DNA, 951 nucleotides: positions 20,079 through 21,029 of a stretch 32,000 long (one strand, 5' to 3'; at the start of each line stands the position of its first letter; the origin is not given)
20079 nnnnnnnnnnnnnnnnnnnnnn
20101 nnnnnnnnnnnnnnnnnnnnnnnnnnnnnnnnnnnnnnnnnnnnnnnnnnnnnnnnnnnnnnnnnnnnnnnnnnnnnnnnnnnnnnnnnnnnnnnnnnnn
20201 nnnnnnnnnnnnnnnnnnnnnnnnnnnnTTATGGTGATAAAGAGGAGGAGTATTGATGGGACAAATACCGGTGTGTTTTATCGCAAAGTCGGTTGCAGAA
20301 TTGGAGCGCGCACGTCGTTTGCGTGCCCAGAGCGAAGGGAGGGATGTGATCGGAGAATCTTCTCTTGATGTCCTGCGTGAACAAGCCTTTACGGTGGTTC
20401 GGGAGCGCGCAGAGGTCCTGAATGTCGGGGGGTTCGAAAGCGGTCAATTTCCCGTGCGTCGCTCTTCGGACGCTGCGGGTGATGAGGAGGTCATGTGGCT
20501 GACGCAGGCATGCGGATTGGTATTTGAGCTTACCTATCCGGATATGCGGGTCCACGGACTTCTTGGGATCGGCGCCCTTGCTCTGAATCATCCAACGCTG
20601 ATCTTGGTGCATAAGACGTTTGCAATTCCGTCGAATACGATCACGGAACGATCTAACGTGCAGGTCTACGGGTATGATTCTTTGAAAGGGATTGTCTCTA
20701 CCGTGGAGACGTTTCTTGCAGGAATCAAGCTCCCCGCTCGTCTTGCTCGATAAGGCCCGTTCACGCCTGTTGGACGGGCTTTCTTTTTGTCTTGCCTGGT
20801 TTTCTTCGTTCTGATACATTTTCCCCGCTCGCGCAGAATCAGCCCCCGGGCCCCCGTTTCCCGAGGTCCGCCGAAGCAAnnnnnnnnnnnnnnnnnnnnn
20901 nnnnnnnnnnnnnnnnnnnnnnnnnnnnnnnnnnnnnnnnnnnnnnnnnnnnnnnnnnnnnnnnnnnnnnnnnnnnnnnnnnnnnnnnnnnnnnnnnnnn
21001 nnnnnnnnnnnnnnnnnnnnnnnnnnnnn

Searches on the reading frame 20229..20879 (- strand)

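Call 9: search_protein_families(library=pfam, proteins=[window:20229-20879:-])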
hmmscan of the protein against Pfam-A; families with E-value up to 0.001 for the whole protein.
window:20229-20879:- (216 aa): 0 families

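Call 20: search_protein_families(library=pfam, proteins=[window:20229-20879:-], max_evalue=1)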
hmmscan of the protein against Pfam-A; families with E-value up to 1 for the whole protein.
window:20229-20879:- (216 aa): 1 family
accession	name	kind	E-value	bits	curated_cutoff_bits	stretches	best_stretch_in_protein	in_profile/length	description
PF12131.13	DUF3586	-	0.04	14.7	25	1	178-202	13-37/75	Protein of unknown function (DUF3586)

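Call 21: search_protein_families(library=padloc, proteins=[window:20229-20879:-], max_evalue=0.1)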
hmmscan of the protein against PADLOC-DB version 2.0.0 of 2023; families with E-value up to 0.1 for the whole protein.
window:20229-20879:- (216 aa): 0 families
